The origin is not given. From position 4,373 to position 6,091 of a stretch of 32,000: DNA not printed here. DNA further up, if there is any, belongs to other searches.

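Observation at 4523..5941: Orphan 472-aa protein with a PD-(D/E)xK-like N-terminus in the tnpB position of a decayed IS200/IS605-like element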

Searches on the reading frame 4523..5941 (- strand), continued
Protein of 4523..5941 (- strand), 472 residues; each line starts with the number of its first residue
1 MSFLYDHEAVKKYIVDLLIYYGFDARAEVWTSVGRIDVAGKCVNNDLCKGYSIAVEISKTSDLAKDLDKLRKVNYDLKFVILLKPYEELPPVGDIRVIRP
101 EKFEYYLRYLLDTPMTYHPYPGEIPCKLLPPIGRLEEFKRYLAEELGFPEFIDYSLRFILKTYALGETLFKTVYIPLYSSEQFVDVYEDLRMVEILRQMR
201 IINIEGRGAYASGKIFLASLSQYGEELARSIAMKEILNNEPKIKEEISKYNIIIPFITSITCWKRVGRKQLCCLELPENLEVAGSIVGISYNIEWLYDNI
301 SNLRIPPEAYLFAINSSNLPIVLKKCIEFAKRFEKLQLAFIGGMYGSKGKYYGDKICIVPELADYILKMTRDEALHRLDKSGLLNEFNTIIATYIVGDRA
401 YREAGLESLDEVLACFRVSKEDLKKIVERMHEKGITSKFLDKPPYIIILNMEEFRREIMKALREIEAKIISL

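Call 39: predict_structure(alignment_id=A3)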
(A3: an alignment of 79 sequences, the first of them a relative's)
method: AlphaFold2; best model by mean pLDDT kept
length: 472 residues; sequences in the alignment: 79
mean_pLDDT: 91.5   pTM: 0.84
mean pLDDT of the five models: 91.5, 90.7, 90.6, 90.5, 90.4
residues with pLDDT >= 90: 380; 70-90: 58; 50-70: 26; < 50: 8
segments of 3 or more residues with pLDDT < 50: 129-132
pLDDT, mean of each block of 10 residues (from residue 1): 76 98 98 98 97 96 95 98 83 94 93 89 68 78 95 98 96 96 97 96 97 97 91 96 97 96 68 71 59 78 89 93 96 97 94 94 96 97 97 94 87 93 98 98 96 96 96 94
secondary structure, 60 per line:
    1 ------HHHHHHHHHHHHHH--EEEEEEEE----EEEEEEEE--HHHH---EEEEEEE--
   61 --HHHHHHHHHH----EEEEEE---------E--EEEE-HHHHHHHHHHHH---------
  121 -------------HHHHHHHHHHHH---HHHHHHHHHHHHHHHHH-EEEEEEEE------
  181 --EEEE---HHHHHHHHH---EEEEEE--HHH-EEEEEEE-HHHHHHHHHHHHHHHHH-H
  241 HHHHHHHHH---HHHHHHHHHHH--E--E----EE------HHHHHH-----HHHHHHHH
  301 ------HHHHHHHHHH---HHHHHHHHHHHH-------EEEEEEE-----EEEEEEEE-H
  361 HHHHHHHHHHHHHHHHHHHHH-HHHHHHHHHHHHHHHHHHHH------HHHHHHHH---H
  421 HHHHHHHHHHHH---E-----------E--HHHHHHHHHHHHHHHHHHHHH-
elements in order: H7-20 E23-30 E35-42 H45-48 E52-58 H63-72 E77-82 E95-98 H100-111 H134-145 H149-165 E167-174 E183-186 H190-198 E202-207 E214-220 H222-238 H240-249 H253-263 H282-287 H293-300 H307-316 H320-331 E339-345 E351-358 H360-381 H383-402 H409-416 H420-432 H451-471

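Call 40: search_protein_families(library=pfam, alignment_id=A2, max_evalue=0.01)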
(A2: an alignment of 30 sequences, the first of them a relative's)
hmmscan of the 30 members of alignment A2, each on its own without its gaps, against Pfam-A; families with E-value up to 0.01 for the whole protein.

A. member 1, P0001 (472 aa): 0 families

B. families by the number of members that match (of 30 scanned): 5 families
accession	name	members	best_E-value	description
PF18731.6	HEPN_Swt1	1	8.1e-07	Swt1-like HEPN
PF09968.15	DUF2202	1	0.0002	Uncharacterized protein domain (DUF2202)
PF02201.23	SWIB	1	0.0019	SWIB/MDM2 domain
PF18741.7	MTES_1575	1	0.0026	REase_MTES_1575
PF13463.12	HTH_27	1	0.0097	Winged helix DNA-binding domain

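Call 43: fold_search(model_id=the predicted structure, library=pdb)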
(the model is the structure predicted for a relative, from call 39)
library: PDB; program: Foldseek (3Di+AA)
matches with E <= 10: 688; with E <= 0.001: 0
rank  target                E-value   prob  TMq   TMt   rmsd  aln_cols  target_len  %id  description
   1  9a6f_A                9.0e-02  0.41  0.15  0.24  22.2       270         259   11  Integrative model of CODY-YPPF by crosslinking MS and deep learning (released 2024-09-18)
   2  9a5c_B                9.9e-02  0.16  0.09  0.16  26.2       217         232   13  Integrative model of GLPD-DNAD by crosslinking MS and deep learning (released 2024-09-18)
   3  2czr                  1.4e-01  0.82  0.15  0.28  20.5       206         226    7  Crystal structure of TBP-interacting protein (Tk-TIP26) and implications for its inhibition mechanism of the interaction (released 2006-02-14)
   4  6f40_O                1.9e-01  0.10  0.12  0.11  22.2       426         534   15  RNA Polymerase III open complex (released 2018-01-17)
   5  7z1l_O                2.1e-01  0.13  0.11  0.09  22.3       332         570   12  Structure of yeast RNA Polymerase III Pre-Termination Complex (PTC) (released 2022-08-31)
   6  9pz7_A                2.2e-01  0.11  0.14  0.19  23.1       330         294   12  One of a series of engineered variants of I-OnuI meganuclease targeting altered DNA target sequence (released 2025-09-10)
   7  7ls1_q2               2.8e-01  0.09  0.07  0.13  19.6       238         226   10  80S ribosome from mouse bound to eEF2 (Class II) (released 2021-11-03)
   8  8bn3_S3               3.4e-01  0.08  0.08  0.14  19.7       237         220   10  Yeast 80S, ES7s delta, eIF5A, Stm1 containing (released 2024-01-10)
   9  9zrg_AD               3.4e-01  0.08  0.08  0.14  19.1       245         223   10  Structure of naked mole-rat ribosome (non-rotated) (released 2026-02-18)
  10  6fai_D                3.5e-01  0.10  0.09  0.16  19.6       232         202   12  Structure of a eukaryotic cytoplasmic pre-40S ribosomal subunit (released 2018-02-28)
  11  4tma_C                3.5e-01  0.07  0.09  0.09  26.7       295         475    8  Crystal structure of gyrase bound to its inhibitor YacG (released 2014-07-23)
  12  4yhx_A                3.7e-01  0.08  0.13  0.18  23.1       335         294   11  Crystal Structure of LAGLIDADG Meganuclease I-GpeMI Bound to Uncleaved DNA (released 2016-03-09)
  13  5fj9_O                3.7e-01  0.08  0.12  0.11  23.1       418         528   13  Cryo-EM structure of yeast apo RNA polymerase III at 4.6 A (released 2015-11-25)
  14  9q7w_A                3.9e-01  0.09  0.14  0.19  22.7       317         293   11  One of a series of engineered variants of I-OnuI meganuclease targeting altered DNA target sequence (released 2025-09-10)
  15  6y0g_SD               3.9e-01  0.08  0.08  0.14  19.6       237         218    9  Structure of human ribosome in classical-PRE state (released 2020-04-15)
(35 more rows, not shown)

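Call 44: search_protein_families(library=pfam, proteins=[P0042, P0004, P0019, P0023, P0046, P0053, P0067, P0032, P0025, P0063], max_evalue=0.1)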
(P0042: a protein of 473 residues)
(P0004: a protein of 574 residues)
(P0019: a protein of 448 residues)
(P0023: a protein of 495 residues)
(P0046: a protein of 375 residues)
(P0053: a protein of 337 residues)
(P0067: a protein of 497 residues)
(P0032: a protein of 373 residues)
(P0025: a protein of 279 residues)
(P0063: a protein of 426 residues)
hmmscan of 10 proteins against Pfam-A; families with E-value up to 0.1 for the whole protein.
P0042 (473 aa): 1 family
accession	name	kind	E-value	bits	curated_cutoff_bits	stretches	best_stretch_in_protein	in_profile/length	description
PF18731.6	HEPN_Swt1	-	8.1e-07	29.8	27.5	1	19-127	6-101/115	Swt1-like HEPN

P0004 (574 aa): 1 family
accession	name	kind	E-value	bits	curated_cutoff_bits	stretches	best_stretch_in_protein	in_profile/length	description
PF23203.1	KIF21A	-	0.04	14.1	28.5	1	160-240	14-86/161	KIF21A-like domain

P0019 (448 aa): 1 family
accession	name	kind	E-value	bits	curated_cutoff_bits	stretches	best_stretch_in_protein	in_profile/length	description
PF05152.18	DUF705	-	0.05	13.5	20.4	0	333-373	233-272/304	Protein of unknown function (DUF705)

P0023 (495 aa): 1 family
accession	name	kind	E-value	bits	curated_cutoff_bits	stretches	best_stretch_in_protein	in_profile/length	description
PF21937.1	Yop-YscD_ppl_2nd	-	0.084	13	27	0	210-234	7-31/67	YscD/CdsD-like Bon-like domain 2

P0046 (375 aa): 0 families

P0053 (337 aa): 1 family
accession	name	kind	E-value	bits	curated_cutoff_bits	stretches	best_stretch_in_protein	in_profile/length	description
PF03434.18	DUF276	-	0.004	16.9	25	0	196-254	14-65/291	DUF276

P0067 (497 aa): 0 families

P0032 (373 aa): 1 family
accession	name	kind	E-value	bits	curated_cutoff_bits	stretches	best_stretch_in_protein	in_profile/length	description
PF01939.22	NucS_C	-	0.033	14.6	24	1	19-66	18-64/124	Endonuclease NucS C-terminal domain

P0025 (279 aa): 1 family
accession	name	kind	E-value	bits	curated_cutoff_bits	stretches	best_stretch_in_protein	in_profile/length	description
PF23984.1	DUF7307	-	0.008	16.5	27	1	170-206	69-105/129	Pam3 gp33-like protein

P0063 (426 aa): 0 families

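Call 45: find_encoding_contigs(protein=P0042, flank=6000, max_places=2)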
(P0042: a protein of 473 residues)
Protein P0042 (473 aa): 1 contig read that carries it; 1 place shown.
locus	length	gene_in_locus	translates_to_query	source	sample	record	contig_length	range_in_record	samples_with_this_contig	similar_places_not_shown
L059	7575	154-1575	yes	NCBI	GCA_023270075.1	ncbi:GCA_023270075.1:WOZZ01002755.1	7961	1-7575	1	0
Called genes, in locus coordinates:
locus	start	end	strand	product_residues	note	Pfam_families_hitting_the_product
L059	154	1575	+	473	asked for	PF18731:HEPN_Swt1 (weak)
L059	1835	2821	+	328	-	-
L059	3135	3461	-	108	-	PF01863:YgjP-like, PF10263:SprT-like (weak)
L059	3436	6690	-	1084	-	PF04313:HSDR_N, PF04851:ResIII, PF18766:SWI2_SNF2, PF22679:T1R_D3-like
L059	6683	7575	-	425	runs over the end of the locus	?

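Call 46: find_encoding_contigs(protein=P0016, flank=6000, max_places=2)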
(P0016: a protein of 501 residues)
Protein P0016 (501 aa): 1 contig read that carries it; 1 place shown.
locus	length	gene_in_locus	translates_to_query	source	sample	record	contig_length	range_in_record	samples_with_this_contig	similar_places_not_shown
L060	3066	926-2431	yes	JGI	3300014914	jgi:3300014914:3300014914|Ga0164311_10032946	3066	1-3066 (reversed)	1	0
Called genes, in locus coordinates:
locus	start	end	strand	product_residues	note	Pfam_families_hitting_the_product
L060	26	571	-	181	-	PF01613:Flavin_Reduct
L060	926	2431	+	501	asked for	-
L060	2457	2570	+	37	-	-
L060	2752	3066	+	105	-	?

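Call 47: find_encoding_contigs(protein=P0017, flank=6000, max_places=2)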
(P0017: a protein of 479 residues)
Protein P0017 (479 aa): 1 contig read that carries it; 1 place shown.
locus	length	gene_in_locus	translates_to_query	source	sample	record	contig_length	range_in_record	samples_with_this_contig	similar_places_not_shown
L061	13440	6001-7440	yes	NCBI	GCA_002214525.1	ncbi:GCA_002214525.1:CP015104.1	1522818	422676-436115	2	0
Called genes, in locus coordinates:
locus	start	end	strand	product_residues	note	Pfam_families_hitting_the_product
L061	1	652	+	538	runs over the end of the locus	PF00474:SSF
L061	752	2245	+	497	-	PF13510:Fer2_4, PF01946:Thi4 (weak), PF07992:Pyr_redox_2, PF12831:FAD_oxidored (weak), PF07992:Pyr_redox_2 (weak), PF17806:SO_alpha_A3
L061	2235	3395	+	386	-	PF00070:Pyr_redox (weak), PF00890:FAD_binding_2 (weak), PF01266:DAO, PF07992:Pyr_redox_2 (weak), PF13450:NAD_binding_8 (weak)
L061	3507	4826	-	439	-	PF00890:FAD_binding_2 (faint), PF01266:DAO (faint), PF03486:HI0933_like (faint), PF07992:Pyr_redox_2, PF13450:NAD_binding_8 (faint), PF13738:Pyr_redox_3 (weak), PF00070:Pyr_redox, PF02852:Pyr_redox_dim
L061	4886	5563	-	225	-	PF00696:AA_kinase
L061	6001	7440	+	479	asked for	-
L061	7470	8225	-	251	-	PF01784:DUF34_NIF3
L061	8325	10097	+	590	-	PF23613:ELP3_N, PF04055:Radical_SAM, PF16199:Radical_SAM_C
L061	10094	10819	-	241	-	PF02080:TrkA_C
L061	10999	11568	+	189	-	-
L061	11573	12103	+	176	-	PF03692:CxxCxxCC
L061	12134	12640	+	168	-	PF17833:pre-PUA_NIP7, PF03657:UPF0113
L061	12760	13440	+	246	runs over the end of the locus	PF06745:ATPase, PF13481:AAA_25, PF23442:DUF7125 (weak)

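Call 54: fold_search(model_id=the predicted structure, library=viral)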
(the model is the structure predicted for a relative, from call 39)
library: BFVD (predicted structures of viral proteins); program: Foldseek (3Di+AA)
matches with E <= 10: 657; with E <= 0.001: 0
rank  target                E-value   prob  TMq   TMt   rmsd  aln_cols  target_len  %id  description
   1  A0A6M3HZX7            2.1e-03  1.00  0.17  0.59   3.9       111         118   17  (no name in the UniProt tables at hand)
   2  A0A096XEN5            9.1e-03  1.00  0.17  0.57   2.4        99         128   21  Uncharacterized protein [Escherichia phage phi191]
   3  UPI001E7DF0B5         1.1e-02  1.00  0.15  0.46   5.2        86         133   23  (no name look-up for this kind of identifier)
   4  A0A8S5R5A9            1.1e-02  1.00  0.17  0.27   5.6       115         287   11  Putative nuclease of the RecB family [Ackermannviridae sp. ctaCq7]
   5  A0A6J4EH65            4.2e-02  0.85  0.14  0.28  16.1       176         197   16  (no name in the UniProt tables at hand)
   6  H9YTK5                6.2e-02  1.00  0.14  0.56   8.0       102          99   19  (no name in the UniProt tables at hand)
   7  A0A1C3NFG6            8.3e-02  0.99  0.13  0.23   3.5        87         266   21  (no name in the UniProt tables at hand)
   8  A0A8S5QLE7            1.3e-01  0.99  0.16  0.26   5.3       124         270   11  Restriction endonuclease [Siphoviridae sp. ctVCm11]
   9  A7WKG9                1.6e-01  0.75  0.12  0.39  14.0       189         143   12  Uncharacterized protein [Betalipothrixvirus pozzuoliense]
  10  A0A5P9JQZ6            1.6e-01  0.07  0.13  0.10  26.0       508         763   10  Glycoprotein H [Psittacid alphaherpesvirus 5]
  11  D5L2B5                1.8e-01  0.66  0.14  0.29  16.0       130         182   19  Uncharacterized protein [uncultured virus]
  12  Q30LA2                1.8e-01  0.06  0.09  0.08  23.0       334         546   10  Gp43 [Listeria phage P100]
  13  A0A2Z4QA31            2.2e-01  0.96  0.16  0.30   5.4       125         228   12  (no name in the UniProt tables at hand)
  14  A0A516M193            2.3e-01  0.16  0.08  0.26  14.7       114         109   14  (no name in the UniProt tables at hand)
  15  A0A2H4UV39            2.4e-01  0.08  0.10  0.10  17.8       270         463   12  Uncharacterized protein [Bodo saltans virus]
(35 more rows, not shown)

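Call 58: search_protein_families(library=pfam, proteins=[P0046, P0055, P0061, P0071, P0072, P0076, P0078, P0045, P0068, P0079], max_evalue=0.05)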
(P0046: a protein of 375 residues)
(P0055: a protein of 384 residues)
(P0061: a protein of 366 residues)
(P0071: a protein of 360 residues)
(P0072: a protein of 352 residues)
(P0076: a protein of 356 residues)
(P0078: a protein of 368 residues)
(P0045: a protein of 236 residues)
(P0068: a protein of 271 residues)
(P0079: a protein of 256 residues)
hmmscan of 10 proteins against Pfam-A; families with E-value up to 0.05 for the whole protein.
P0046 (375 aa): 0 families

P0055 (384 aa): 1 family
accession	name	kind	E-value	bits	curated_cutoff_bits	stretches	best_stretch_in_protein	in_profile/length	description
PF21672.2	COMM_HN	-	0.014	16.3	23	0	278-322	50-94/103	COMMD2-7/10, HN domain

P0061 (366 aa): 0 families

P0071 (360 aa): 0 families

P0072 (352 aa): 0 families

P0076 (356 aa): 0 families

P0078 (368 aa): 0 families

P0045 (236 aa): 0 families

P0068 (271 aa): 1 family
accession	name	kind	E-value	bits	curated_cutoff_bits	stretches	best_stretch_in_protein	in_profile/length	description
PF09189.15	DUF1952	-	0.047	14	22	0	126-152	1-27/73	Domain of unknown function (DUF1952)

P0079 (256 aa): 1 family
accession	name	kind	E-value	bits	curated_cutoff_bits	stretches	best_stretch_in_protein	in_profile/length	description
PF13173.12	AAA_14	-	0.041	14.3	27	0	193-248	30-86/129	AAA domain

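Call 60: find_encoding_contigs(protein=P0046, flank=6000, max_places=2)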
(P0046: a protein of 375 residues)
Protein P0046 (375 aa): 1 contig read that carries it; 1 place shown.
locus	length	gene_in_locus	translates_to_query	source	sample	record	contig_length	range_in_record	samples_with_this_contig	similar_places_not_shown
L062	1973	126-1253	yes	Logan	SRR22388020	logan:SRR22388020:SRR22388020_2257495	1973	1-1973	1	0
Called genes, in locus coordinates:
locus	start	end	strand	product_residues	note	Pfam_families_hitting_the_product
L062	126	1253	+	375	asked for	-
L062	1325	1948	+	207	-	-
